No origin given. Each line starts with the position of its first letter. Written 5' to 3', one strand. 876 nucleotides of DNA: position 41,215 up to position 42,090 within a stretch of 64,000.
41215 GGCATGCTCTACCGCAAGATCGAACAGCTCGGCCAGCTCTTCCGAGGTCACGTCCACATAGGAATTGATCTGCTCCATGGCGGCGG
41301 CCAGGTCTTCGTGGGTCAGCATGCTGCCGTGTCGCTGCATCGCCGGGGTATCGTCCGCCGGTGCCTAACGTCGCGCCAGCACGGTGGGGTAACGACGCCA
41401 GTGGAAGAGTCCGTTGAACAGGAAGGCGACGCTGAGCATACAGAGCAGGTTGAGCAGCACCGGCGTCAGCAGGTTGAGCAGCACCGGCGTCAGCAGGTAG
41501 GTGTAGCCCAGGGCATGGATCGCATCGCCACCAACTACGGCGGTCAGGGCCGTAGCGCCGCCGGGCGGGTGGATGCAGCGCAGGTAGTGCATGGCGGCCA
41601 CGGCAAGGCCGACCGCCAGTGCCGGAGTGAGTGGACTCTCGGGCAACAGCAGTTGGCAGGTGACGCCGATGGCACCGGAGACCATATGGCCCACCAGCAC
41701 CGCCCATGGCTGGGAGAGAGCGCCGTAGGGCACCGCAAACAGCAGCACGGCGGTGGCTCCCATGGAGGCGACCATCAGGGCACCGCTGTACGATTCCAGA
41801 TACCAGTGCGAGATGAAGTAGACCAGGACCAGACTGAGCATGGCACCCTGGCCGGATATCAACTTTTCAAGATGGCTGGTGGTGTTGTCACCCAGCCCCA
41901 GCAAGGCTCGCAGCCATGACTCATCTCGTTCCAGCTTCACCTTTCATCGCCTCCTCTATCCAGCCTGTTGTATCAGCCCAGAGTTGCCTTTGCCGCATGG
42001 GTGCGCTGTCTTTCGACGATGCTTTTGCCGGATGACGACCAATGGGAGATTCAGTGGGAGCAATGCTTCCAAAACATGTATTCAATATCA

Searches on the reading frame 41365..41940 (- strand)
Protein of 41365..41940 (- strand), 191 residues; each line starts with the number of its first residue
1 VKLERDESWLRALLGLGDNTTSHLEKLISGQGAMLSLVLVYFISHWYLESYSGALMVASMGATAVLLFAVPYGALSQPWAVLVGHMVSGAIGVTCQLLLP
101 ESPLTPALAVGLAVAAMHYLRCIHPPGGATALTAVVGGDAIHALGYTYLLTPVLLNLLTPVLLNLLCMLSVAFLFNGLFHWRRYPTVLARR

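Call 119: search_protein_families(library=pfam, proteins=[window:41365-41940:-], max_evalue=0.001)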
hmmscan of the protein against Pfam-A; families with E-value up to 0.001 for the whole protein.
window:41365-41940:- (191 aa): 1 family
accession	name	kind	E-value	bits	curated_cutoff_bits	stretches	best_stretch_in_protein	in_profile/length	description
PF04982.19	TM_HPP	-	1.2e-43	148.8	27.2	1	21-185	4-157/157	HPP, transmembrane region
